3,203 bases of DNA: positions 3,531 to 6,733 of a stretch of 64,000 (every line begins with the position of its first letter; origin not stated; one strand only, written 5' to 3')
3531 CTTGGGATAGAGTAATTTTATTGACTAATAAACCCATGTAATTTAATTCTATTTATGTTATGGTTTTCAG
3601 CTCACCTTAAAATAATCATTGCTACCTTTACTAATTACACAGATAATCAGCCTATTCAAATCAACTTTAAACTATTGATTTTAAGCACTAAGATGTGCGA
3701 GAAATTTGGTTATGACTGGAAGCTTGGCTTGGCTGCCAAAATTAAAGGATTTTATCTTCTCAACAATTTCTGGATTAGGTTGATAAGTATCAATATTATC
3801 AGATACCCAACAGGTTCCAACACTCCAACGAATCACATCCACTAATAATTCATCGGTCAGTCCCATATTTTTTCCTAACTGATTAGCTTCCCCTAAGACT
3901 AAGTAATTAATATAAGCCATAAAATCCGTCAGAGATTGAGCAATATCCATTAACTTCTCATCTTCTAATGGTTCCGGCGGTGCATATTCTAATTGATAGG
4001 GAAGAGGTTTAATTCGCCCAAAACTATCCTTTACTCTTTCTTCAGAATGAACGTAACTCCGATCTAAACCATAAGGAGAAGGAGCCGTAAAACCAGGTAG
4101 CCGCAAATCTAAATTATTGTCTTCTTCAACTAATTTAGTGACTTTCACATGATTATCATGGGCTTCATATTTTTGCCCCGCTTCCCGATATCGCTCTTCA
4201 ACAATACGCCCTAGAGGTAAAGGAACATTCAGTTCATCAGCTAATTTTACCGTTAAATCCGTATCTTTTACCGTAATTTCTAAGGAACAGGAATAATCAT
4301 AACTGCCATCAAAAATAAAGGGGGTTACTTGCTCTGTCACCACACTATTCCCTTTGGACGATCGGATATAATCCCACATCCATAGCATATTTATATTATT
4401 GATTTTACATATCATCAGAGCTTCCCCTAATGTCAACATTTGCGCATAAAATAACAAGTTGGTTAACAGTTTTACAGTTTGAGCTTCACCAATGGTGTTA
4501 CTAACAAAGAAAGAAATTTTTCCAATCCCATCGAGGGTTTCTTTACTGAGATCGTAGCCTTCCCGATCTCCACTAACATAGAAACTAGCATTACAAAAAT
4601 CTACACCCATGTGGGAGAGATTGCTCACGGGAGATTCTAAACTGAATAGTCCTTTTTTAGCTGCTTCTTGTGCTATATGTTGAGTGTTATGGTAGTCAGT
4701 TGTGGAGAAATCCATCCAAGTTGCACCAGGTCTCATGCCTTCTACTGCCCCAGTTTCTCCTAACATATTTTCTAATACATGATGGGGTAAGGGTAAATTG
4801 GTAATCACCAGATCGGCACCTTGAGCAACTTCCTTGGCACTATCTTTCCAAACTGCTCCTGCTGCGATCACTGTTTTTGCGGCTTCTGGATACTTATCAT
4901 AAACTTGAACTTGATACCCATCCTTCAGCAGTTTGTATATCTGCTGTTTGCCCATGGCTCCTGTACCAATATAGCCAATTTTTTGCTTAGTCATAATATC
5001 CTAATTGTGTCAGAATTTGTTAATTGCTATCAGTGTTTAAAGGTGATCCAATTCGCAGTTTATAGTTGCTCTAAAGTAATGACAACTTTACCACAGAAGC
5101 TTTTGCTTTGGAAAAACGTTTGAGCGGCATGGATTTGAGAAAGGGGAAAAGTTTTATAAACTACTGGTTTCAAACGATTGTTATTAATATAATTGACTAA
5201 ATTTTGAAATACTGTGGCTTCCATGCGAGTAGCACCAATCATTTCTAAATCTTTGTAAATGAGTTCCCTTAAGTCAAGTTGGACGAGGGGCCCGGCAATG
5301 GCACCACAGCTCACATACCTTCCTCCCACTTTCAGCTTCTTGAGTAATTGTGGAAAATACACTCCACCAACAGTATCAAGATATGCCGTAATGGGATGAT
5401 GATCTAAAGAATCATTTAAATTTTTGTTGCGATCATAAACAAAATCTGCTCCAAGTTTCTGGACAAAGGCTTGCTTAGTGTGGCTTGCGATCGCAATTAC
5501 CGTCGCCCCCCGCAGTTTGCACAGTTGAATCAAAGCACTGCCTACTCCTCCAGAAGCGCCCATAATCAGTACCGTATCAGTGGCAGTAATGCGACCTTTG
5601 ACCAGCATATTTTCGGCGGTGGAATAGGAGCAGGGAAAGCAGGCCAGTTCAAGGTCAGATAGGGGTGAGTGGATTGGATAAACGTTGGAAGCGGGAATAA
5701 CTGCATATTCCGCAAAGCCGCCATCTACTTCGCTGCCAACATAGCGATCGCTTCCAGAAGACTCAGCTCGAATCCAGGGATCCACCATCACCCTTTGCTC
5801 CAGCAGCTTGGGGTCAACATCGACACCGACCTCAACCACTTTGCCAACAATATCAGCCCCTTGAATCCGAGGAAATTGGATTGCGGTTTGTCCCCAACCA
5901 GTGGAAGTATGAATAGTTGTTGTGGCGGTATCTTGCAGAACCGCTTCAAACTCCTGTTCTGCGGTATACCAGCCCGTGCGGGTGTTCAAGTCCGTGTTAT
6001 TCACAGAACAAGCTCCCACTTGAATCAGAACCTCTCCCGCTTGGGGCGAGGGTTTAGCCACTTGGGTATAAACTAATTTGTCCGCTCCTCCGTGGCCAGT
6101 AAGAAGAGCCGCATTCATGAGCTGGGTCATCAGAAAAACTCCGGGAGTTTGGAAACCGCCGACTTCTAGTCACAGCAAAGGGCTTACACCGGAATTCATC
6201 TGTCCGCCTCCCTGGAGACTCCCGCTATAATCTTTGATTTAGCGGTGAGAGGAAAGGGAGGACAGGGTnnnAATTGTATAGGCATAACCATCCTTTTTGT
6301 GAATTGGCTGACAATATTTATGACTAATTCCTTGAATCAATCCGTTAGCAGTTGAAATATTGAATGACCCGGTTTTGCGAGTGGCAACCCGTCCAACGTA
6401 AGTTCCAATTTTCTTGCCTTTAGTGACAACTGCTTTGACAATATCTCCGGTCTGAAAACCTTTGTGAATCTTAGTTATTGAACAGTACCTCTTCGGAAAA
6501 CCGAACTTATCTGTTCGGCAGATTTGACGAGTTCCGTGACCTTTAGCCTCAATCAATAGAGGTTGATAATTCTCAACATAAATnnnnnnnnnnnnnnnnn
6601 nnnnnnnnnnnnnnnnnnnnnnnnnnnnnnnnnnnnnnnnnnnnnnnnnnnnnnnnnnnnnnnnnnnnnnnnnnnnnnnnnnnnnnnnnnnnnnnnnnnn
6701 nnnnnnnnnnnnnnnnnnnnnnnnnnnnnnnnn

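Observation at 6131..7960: Intact IscB (OMEGA RNA-guided nuclease) with a ~400-bp structured leader that is a candidate omegaRNA; no tnpA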

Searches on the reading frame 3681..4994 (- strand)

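Call 41: search_protein_families(library=pfam, proteins=[window:3681-4994:-], max_evalue=0.00001)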
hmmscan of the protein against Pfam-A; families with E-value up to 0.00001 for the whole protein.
window:3681-4994:- (437 aa): 3 families
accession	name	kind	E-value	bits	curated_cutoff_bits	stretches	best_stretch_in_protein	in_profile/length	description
PF03446.21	NAD_binding_2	-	8.7e-32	110.8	21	1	5-160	1-155/161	NAD binding domain of 6-phosphogluconate dehydrogenase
PF14833.11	NAD_binding_11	-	3.9e-26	92.1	30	1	169-288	1-121/122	NAD-binding of NADP-dependent 3-hydroxyisobutyrate dehydrogenase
PF02826.25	2-Hacid_dh_C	-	3.6e-06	26.9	25.1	1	2-109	35-139/178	D-isomer specific 2-hydroxyacid dehydrogenase, NAD binding domain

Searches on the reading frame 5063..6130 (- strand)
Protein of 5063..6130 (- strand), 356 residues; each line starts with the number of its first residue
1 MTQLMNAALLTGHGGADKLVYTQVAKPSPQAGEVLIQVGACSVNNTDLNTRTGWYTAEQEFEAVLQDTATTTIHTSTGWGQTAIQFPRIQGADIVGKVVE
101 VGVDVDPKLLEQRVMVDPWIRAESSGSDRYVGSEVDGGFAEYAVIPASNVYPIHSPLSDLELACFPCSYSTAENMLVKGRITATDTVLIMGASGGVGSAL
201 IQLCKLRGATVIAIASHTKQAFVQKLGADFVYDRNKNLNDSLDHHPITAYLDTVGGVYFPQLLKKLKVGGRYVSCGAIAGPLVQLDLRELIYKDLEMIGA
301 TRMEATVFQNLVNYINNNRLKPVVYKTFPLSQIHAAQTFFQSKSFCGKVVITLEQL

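Call 13: find_encoding_contigs(protein=window:5063-6130:-, flank=5000, max_places=8)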
Protein window:5063-6130:- (356 aa): no gene with exactly this product is on record in the collection.

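Call 33: find_homologous_proteins(query=window:5063-6130:-, max_evalue=1e-60)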
Query window:5063-6130:- (356 aa): 7799 proteins with E <= 1e-60 among 8000 candidates; the best 120 are listed.
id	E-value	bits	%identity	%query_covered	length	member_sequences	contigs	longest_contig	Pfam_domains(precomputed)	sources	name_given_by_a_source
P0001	4.8e-230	780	97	100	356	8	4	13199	PF00107.33,PF13602.13,PF08240.18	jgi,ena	-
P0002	9.7e-190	648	81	99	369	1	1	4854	PF00107.33,PF13602.13,PF08240.18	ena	-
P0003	5.4e-189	645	82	100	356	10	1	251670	PF00107.33,PF13602.13,PF08240.18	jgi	-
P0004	7.0e-187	639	81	99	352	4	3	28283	PF00107.33,PF13602.13,PF08240.18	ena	-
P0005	1.9e-185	634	80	100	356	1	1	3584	PF00107.33,PF13602.13,PF08240.18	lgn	-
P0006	4.0e-185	633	80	99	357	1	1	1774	PF00107.33,PF13602.13,PF08240.18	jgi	jgi:NADPH:quinone reductase-like Zn-dependent oxidoreductase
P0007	1.2e-184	631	80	98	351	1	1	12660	PF00107.33,PF13602.13,PF08240.18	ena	-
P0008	1.4e-181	621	79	100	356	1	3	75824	PF00107.33,PF13602.13,PF08240.18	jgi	-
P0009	3.8e-181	620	78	99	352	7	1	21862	PF00107.33,PF13602.13,PF08240.18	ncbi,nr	ncbi:MAG: alcohol dehydrogenase family protein [Hormoscilla sp. SP5CHS1]|nr:alcohol dehydrogenase fa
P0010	1.7e-178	611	77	99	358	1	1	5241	PF00107.33,PF13602.13,PF08240.18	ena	-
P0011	2.2e-178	611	79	98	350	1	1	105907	PF00107.33,PF13602.13,PF08240.18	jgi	-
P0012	2.3e-177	607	76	99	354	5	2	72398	PF00107.33,PF13602.13,PF08240.18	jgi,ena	jgi:NADPH:quinone reductase-like Zn-dependent oxidoreductase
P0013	3.8e-174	597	75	99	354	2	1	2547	PF00107.33,PF13602.13,PF08240.18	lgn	-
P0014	4.3e-174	596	82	90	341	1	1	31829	PF00107.33,PF13602.13,PF08240.18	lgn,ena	-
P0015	9.5e-172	589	75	99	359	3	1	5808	PF00107.33,PF13602.13,PF08240.18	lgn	-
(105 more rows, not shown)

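Call 34: find_encoding_contigs(protein=P0001, flank=6000, max_places=6)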
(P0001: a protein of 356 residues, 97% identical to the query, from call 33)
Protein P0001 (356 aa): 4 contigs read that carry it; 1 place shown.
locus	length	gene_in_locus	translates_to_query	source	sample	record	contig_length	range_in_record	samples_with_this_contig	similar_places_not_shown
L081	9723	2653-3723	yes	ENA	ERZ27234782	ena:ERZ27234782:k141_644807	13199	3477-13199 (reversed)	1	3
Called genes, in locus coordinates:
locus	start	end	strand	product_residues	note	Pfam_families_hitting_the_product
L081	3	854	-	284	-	?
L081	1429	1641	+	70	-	-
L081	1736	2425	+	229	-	PF03848:TehB (faint), PF13489:Methyltransf_23, PF05175:MTS, PF13847:Methyltransf_31, PF08241:Methyltransf_11, PF08242:Methyltransf_12, PF13649:Methyltransf_25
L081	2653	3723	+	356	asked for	PF08240:ADH_N, PF00107:ADH_zinc_N, PF13602:ADH_zinc_N_2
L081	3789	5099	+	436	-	PF02826:2-Hacid_dh_C (weak), PF03446:NAD_binding_2, PF14833:NAD_binding_11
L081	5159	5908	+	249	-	PF04989:RMNT_CmcI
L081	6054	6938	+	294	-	PF05721:PhyH (faint)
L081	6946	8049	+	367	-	PF02746:MR_MLE_N, PF13378:MR_MLE_C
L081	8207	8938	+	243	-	PF19798:Sulfotransfer_5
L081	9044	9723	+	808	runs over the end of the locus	PF02515:CoA_transf_3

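Call 35: find_encoding_contigs(protein=P0003, flank=6000, max_places=4)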
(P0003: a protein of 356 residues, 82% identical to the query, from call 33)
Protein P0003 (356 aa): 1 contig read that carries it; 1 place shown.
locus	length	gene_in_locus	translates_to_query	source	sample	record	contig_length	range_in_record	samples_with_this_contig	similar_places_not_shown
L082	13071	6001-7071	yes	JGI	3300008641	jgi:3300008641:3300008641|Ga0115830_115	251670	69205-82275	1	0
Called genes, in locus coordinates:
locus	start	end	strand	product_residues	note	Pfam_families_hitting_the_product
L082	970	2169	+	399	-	-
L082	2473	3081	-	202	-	PF05050:Methyltransf_21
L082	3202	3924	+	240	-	PF03740:PdxJ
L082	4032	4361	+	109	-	PF10674:Ycf54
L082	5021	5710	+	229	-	PF03848:TehB (faint), PF13489:Methyltransf_23, PF05175:MTS (weak), PF13847:Methyltransf_31, PF08241:Methyltransf_11, PF08242:Methyltransf_12, PF13649:Methyltransf_25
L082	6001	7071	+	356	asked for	PF08240:ADH_N, PF00107:ADH_zinc_N, PF13602:ADH_zinc_N_2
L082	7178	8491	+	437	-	PF02826:2-Hacid_dh_C (weak), PF03446:NAD_binding_2, PF14833:NAD_binding_11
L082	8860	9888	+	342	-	PF02746:MR_MLE_N, PF13378:MR_MLE_C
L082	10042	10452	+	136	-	PF00892:EamA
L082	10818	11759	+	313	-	PF14226:DIOX_N, PF03171:2OG-FeII_Oxy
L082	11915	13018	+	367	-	PF01266:DAO (weak), PF01494:FAD_binding_3, PF01946:Thi4 (faint), PF03486:HI0933_like (faint), PF04820:Trp_halogenase (faint), PF05834:Lycopene_cycl (faint), PF12831:FAD_oxidored (weak), PF13450:NAD_binding_8, +1 more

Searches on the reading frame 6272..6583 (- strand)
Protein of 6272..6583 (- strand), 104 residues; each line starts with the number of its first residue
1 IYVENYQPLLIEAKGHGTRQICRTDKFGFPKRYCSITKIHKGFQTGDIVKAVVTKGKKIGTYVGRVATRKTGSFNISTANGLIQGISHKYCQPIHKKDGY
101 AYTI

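Call 79: predict_structure(alignment_id=A4)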
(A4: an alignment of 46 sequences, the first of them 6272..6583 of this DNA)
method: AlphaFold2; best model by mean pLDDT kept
length: 104 residues; sequences in the alignment: 46
mean_pLDDT: 73.3   pTM: 0.58
mean pLDDT of the five models: 73.3, 72.7, 69.0, 67.7, 67.4
residues with pLDDT >= 90: 30; 70-90: 34; 50-70: 23; < 50: 17
segments of 3 or more residues with pLDDT < 50: 1-3, 8-21
pLDDT, mean of each block of 10 residues (from residue 1): 50 40 64 62 88 91 86 87 91 80 54
secondary structure, 60 per line:
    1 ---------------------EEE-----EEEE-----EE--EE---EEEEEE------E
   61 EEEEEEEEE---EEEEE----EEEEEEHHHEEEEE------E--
elements in order: E22-24 E30-33 E48-53 E60-69 E73-77 E82-87 E91-95

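Call 81: fold_search(model_id=the predicted structure, library=pdb)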
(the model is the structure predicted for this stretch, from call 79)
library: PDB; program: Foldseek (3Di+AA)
matches with E <= 10: 960; with E <= 0.001: 0
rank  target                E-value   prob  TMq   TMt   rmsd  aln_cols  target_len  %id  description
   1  9k2z_A                2.0e-02  1.00  0.50  0.21   5.3        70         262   14  Cryo-EM structure of the HfmIscB-omega RNA-target DNA complex (released 2026-02-04)
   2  8dmb_P                4.3e-02  0.99  0.46  0.17   5.0        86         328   27  Structure of Desulfovirgula thermocuniculi IsrB (DtIsrB) in complex with omega RNA and target DNA (released 2022-10-19)
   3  9k30_A                6.5e-02  0.98  0.45  0.12  10.5        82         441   26  Cryo-EM structure of the TbaIscB-omega RNA-target DNA complex (released 2026-02-04)
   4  2d6f_B                9.8e-02  0.97  0.36  0.10   3.7        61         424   23  Crystal structure of Glu-tRNA(Gln) amidotransferase in the complex with tRNA(Gln) (released 2006-07-11)
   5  1y71_B                9.8e-02  0.96  0.36  0.33   7.1        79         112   18  X-ray crystal structure of kinase-associated protein B from Bacillus cereus (released 2005-01-18)
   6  8p4e_Z                1.0e-01  1.00  0.37  0.69   2.3        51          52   16  Structural insights into human co-transcriptional capping - structure 5 (released 2023-07-19)
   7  1y71_A                1.1e-01  0.99  0.38  0.36   4.7        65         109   18  X-ray crystal structure of kinase-associated protein B from Bacillus cereus (released 2005-01-18)
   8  1zq1_A                1.2e-01  0.96  0.40  0.11   7.1        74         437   16  Structure of GatDE tRNA-Dependent Amidotransferase from Pyrococcus abyssi (released 2005-10-18)
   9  9v1i_lV               1.4e-01  0.84  0.37  0.24  14.2        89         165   17  Cryo- EM structure of ribosomal large subunit (LSU) from Entamoeba histolytica at 2.8 angstrom resolution (released 2025-10-08)
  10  9bgt_A                1.5e-01  0.95  0.33  0.26   4.0        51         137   18  Cryo-EM structure of Trypanosoma cruzi MscS C66L in nanodiscs (released 2025-05-07)
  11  9bgu_A                1.5e-01  0.95  0.34  0.27   4.1        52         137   17  Cryo-EM structure of Trypanosoma cruzi MscS G63V in lipid nanodiscs (released 2025-05-07)
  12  9bgq_A                1.6e-01  0.96  0.33  0.26   3.8        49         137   18  Cryo-EM structure of Trypanosoma cruzi MscS (released 2025-05-07)
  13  2d6f_A                1.6e-01  0.90  0.37  0.11  11.7        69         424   23  Crystal structure of Glu-tRNA(Gln) amidotransferase in the complex with tRNA(Gln) (released 2006-07-11)
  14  2m0o_MODEL_1_A        1.6e-01  0.85  0.39  0.49  12.4        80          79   11  The solution structure of human PHF1 in complex with H3K36me3 (released 2013-01-16)
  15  6kd6_B                1.7e-01  0.99  0.39  0.48   2.5        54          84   17  Shuguo PWWP domain (released 2020-07-01)
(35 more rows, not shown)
